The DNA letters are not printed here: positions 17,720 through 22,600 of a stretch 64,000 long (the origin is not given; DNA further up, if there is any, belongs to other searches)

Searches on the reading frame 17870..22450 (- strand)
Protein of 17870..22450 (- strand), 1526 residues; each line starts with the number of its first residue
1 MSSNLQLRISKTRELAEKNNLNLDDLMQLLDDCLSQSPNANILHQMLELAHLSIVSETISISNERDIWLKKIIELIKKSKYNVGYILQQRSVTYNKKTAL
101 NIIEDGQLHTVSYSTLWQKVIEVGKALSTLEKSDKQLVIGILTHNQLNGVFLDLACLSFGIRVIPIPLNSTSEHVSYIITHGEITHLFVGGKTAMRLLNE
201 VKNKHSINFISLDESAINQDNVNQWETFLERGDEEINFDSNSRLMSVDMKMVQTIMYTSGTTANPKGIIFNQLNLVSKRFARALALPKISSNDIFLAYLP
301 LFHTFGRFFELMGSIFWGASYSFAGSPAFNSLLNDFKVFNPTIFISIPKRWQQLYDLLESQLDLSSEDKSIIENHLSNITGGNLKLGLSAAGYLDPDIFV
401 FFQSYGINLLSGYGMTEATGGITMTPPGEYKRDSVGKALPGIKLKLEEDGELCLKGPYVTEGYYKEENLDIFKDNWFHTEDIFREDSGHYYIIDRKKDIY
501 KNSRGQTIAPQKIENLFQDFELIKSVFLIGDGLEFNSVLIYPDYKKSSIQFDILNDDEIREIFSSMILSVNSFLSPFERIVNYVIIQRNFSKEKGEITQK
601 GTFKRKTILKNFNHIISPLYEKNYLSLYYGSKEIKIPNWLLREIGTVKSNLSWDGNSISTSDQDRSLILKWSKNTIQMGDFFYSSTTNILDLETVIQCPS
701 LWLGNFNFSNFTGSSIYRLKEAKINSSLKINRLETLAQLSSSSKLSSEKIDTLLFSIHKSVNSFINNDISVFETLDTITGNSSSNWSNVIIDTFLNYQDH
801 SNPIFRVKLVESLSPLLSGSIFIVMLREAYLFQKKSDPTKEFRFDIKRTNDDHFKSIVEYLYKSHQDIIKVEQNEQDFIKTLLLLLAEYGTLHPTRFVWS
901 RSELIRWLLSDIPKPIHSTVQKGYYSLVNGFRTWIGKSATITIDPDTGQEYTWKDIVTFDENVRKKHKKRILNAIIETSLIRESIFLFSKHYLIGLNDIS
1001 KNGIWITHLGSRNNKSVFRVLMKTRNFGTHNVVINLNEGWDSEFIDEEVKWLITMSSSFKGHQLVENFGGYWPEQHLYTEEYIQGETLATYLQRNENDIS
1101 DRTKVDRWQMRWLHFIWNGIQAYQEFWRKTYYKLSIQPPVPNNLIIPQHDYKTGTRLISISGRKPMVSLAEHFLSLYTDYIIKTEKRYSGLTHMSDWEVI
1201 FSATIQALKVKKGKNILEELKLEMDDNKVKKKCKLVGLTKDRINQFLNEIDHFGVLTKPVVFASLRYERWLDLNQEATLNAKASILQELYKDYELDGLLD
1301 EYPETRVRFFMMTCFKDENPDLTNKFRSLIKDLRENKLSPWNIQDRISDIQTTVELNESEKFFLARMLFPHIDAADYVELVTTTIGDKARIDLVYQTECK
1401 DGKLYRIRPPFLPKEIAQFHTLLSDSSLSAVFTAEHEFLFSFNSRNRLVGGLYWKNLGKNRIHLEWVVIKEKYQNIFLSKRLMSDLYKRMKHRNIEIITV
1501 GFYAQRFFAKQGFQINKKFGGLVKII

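Call 10: search_protein_families(library=ncbifam, proteins=[window:17870-22450:-], max_evalue=0.01)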
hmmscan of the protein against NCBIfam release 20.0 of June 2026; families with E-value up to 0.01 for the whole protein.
window:17870-22450:- (1526 aa): 75 families (the best 25 are shown)
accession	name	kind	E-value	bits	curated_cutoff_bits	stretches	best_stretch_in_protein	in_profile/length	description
NF004837.0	PRK06187.1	subfamily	4.3e-47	160.6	476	1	79-530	6-455/531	long-chain-fatty-acid--CoA ligase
NF038343.1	ligase_FadD11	exception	3e-45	154.7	950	2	377-622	322-583/585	fatty acid--CoA ligase FadD11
NF006182.0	PRK08316.1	subfamily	2.6e-36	125.2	663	2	80-356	10-276/523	fatty acyl-CoA synthetase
NF002966.0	PRK03640.1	equivalog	7.9e-36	123.7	556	1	87-530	8-415/483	o-succinylbenzoate--CoA ligase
NF041592.1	carboxyl_red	equivalog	3.4e-34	117.7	1300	1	64-621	29-620/1160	carboxylic acid reductase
TIGR01923.1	menE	equivalog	1.5e-33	116.3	330.15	1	117-530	6-381/442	o-succinylbenzoate--CoA ligase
NF005801.1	PRK07656.1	equivalog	1.8e-31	109.3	657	1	101-530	18-436/500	FadD3 family acyl-CoA ligase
NF052269.1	Staph_lig_FadD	equivalog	2.1e-30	105.6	650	1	87-530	6-426/499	long-chain-fatty-acid--CoA ligase FadD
NF005291.0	PRK06814.1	equivalog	3.1e-28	98.2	1349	2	400-518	926-1053/1140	acyl-[ACP]--phospholipid O-acyltransferase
NF005702.0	PRK07514.1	subfamily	4.3e-28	97.9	558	1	96-527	15-430/506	malonyl-CoA synthase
NF004114.0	PRK05605.1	equivalog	1.4e-24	86.3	766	1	218-530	191-502/575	long-chain-fatty-acid--CoA ligase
NF006572.0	PRK09088.1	equivalog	1.5e-24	86.5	696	1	233-530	123-421/491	acyl-CoA synthetase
NF006539.0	PRK09029.1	equivalog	5.6e-24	84.8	494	2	403-529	261-385/458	o-succinylbenzoate--CoA ligase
NF009232.0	PRK12582.1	subfamily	8.1e-24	83.8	777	1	77-470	45-444/624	acyl-CoA synthetase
NF005307.0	PRK06839.1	equivalog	1.4e-23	83.4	748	1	82-530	3-426/496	o-succinylbenzoate--CoA ligase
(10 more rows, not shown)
